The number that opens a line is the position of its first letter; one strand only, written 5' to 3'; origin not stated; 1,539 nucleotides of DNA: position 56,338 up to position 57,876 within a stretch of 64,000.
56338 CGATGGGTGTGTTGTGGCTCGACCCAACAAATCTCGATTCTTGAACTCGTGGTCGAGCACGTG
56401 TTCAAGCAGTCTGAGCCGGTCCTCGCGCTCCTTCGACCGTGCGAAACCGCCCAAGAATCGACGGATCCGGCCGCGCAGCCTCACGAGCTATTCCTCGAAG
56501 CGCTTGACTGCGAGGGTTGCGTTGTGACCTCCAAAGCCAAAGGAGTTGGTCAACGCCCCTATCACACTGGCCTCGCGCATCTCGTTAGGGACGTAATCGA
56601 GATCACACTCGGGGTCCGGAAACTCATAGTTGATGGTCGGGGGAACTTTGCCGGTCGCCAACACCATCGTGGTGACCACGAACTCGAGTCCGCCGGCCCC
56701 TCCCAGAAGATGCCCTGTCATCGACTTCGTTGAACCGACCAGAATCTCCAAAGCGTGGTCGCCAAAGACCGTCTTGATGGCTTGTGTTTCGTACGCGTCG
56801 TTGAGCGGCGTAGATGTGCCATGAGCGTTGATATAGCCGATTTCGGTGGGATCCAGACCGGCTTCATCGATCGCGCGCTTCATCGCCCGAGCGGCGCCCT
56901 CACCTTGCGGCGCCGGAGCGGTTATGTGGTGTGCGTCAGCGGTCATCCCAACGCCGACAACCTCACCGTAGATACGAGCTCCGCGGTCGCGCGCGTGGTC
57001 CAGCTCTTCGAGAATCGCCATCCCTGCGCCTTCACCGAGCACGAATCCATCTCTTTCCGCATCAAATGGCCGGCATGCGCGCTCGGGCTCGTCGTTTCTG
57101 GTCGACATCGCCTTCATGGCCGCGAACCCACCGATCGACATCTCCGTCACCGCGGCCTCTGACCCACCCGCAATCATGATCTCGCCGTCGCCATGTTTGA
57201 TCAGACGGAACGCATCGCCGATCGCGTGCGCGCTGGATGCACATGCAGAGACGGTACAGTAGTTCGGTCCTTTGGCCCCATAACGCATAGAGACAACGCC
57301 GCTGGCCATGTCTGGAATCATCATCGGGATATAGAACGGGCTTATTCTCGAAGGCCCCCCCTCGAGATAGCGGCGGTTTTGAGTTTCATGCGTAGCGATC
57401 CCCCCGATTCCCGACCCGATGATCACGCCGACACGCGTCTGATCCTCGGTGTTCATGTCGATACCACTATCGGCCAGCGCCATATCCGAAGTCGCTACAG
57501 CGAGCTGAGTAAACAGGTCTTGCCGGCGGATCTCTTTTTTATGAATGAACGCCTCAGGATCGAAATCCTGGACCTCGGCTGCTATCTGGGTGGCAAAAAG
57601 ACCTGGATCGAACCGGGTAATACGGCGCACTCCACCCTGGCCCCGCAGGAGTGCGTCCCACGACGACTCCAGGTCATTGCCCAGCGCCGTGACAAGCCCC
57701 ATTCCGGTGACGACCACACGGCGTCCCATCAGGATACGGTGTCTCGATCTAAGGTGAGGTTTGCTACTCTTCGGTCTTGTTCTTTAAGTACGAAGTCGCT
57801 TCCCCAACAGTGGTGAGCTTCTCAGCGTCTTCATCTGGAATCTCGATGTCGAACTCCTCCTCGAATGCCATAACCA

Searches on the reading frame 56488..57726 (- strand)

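Call 58: search_protein_families(library=pfam, proteins=[window:56488-57726:-], max_evalue=0.00001)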
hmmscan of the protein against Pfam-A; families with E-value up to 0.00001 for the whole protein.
window:56488-57726:- (412 aa): 2 families
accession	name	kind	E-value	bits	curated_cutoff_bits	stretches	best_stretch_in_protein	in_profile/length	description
PF00109.32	ketoacyl-synt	-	8.8e-61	206.1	20.8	1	2-245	2-252/252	Beta-ketoacyl synthase, N-terminal domain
PF02801.28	Ketoacyl-synt_C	-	9.1e-41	139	20.8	1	253-368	1-119/119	Beta-ketoacyl synthase, C-terminal domain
